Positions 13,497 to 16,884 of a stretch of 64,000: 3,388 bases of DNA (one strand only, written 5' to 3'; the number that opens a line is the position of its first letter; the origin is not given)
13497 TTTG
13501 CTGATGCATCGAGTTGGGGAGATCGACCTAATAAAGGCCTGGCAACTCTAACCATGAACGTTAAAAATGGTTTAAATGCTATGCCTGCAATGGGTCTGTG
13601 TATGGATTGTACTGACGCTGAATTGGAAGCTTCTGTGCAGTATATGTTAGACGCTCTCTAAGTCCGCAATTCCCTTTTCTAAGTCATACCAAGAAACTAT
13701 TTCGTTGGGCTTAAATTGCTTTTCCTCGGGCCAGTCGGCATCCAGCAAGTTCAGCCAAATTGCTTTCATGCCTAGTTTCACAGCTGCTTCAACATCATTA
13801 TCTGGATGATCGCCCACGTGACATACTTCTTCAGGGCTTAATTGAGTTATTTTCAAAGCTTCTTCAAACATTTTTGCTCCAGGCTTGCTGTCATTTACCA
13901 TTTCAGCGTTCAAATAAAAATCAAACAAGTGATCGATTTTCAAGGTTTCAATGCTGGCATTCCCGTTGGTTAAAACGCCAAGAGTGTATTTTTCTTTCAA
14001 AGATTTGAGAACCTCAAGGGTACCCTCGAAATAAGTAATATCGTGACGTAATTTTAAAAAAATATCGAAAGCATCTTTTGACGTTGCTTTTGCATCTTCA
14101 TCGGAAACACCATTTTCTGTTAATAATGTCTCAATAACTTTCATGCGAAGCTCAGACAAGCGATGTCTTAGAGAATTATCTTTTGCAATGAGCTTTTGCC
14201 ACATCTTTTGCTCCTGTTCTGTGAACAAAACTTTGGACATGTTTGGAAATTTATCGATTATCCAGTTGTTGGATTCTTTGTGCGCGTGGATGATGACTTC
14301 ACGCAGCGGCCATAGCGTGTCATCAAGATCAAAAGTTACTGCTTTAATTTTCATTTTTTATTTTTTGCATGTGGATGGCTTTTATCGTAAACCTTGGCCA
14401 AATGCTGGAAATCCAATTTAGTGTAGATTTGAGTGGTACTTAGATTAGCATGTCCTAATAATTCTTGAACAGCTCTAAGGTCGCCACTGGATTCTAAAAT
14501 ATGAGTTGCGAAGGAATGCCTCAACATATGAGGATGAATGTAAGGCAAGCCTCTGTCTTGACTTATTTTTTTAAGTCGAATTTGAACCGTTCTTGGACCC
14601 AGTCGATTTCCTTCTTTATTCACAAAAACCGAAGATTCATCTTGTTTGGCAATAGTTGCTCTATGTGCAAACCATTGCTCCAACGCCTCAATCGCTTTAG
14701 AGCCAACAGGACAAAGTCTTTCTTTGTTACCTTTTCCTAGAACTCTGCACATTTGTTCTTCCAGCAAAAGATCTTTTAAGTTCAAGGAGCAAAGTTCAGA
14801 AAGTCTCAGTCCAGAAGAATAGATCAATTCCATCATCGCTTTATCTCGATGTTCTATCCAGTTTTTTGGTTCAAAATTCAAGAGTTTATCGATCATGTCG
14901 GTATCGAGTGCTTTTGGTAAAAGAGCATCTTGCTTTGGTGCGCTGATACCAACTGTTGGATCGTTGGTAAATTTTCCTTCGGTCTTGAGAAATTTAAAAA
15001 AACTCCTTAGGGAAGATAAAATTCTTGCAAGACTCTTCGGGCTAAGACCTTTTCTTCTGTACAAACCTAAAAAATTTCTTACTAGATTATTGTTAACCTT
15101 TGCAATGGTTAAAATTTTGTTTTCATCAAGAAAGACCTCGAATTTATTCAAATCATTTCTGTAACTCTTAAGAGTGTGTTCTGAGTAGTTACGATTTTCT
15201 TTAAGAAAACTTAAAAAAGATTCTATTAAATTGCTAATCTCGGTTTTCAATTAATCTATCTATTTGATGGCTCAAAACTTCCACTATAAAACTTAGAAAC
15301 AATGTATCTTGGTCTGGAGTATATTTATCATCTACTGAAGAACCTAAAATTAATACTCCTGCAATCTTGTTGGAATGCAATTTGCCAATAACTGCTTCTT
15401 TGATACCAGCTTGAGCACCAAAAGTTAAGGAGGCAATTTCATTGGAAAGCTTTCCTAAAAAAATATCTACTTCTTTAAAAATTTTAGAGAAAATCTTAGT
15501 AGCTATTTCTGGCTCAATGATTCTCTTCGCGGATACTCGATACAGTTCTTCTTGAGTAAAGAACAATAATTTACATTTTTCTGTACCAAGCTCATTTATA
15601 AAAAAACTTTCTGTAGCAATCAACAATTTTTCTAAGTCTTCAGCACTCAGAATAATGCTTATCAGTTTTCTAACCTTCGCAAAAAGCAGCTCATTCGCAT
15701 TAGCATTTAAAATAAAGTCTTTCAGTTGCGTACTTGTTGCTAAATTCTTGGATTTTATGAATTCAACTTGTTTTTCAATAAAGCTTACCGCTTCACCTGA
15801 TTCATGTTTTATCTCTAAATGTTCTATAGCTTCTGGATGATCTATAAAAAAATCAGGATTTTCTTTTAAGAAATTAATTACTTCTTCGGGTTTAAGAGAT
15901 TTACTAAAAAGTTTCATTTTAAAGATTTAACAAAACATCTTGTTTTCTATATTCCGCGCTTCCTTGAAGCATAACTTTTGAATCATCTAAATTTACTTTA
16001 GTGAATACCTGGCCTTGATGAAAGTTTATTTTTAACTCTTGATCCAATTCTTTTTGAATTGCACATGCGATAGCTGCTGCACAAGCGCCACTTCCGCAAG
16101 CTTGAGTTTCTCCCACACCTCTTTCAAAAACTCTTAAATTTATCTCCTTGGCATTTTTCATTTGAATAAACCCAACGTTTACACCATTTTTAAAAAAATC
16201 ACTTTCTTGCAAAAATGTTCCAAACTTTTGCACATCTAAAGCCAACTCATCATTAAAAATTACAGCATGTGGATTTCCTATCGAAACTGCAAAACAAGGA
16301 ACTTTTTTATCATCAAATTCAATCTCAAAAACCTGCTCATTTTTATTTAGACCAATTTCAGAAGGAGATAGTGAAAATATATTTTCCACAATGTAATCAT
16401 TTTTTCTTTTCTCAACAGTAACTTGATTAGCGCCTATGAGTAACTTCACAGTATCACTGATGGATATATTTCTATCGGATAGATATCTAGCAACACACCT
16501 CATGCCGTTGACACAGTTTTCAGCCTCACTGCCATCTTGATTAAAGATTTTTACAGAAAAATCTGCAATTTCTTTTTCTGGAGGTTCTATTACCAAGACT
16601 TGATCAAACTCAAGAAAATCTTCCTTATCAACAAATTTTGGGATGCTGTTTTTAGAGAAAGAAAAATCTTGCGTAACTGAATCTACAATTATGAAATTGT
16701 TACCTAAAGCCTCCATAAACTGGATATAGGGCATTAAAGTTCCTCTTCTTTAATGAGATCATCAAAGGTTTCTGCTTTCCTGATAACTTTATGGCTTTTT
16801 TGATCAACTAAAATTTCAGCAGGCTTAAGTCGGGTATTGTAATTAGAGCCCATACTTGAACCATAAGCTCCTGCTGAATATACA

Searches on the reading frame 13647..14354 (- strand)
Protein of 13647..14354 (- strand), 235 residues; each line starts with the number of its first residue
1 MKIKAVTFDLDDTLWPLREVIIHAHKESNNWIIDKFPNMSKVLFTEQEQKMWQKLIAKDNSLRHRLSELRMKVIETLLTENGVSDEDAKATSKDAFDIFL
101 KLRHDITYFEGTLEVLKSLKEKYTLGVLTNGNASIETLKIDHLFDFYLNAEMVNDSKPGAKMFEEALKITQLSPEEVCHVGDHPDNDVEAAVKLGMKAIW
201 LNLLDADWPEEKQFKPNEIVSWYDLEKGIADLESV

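Call 37: search_protein_families(library=pfam, max_evalue=0.00001, proteins=[window:13647-14354:-])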
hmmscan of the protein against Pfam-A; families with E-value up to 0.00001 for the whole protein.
window:13647-14354:- (235 aa): 3 families
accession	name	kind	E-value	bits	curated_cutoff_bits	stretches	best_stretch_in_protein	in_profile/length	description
PF13419.12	HAD_2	-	4.3e-22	79.5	23.8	1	7-200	2-177/178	Haloacid dehalogenase-like hydrolase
PF00702.32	Hydrolase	-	9.3e-20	72.3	26.4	1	3-195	1-191/191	haloacid dehalogenase-like hydrolase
PF13242.12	Hydrolase_like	-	6.6e-10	39.2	22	1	156-201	3-48/75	HAD-hyrolase-like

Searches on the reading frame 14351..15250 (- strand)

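Call 37: search_protein_families(library=pfam, max_evalue=0.00001, proteins=[window:14351-15250:-])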
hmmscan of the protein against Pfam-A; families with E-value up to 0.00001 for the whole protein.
window:14351-15250:- (299 aa): 3 families
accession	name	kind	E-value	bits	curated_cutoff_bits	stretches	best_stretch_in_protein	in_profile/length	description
PF00589.27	Phage_integrase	-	6e-47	160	27.1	1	114-283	2-172/172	Phage integrase family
PF02899.23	Phage_int_SAM_1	-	9.4e-25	87.1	22.3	1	9-92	1-83/83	Phage integrase, N-terminal SAM-like domain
PF13495.12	Phage_int_SAM_4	-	5.9e-07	30.2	27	1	8-87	1-77/85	Phage integrase, N-terminal SAM-like domain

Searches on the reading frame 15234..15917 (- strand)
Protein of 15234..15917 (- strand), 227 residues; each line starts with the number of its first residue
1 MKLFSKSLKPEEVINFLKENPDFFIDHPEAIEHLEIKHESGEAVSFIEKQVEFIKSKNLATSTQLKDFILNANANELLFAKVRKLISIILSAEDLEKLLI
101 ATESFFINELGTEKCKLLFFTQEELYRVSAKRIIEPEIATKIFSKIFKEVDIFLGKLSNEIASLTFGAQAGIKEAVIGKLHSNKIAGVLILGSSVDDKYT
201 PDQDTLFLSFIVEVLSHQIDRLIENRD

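Call 37: search_protein_families(library=pfam, max_evalue=0.00001, proteins=[window:15234-15917:-])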
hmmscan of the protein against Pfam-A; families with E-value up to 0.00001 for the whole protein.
window:15234-15917:- (227 aa): 1 family
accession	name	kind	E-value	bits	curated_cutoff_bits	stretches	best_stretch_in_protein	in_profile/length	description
PF04340.18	DUF484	-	5.2e-34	118.3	24.2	1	6-223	4-218/219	Protein of unknown function, DUF484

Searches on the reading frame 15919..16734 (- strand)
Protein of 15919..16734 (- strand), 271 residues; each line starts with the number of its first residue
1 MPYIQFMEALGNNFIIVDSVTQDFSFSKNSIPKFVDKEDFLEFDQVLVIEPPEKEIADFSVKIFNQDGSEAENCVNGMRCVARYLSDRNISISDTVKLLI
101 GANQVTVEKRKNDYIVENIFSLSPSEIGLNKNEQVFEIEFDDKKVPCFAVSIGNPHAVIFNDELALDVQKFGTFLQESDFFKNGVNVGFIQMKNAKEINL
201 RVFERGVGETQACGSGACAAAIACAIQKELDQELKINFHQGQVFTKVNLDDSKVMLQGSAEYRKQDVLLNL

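Call 37: search_protein_families(library=pfam, max_evalue=0.00001, proteins=[window:15919-16734:-])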
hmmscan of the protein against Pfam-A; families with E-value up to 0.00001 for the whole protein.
window:15919-16734:- (271 aa): 1 family
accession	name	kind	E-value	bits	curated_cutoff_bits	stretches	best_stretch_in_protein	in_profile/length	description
PF01678.24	DAP_epimerase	-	1.3e-41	141.9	34.7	2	148-260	1-118/121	Diaminopimelate epimerase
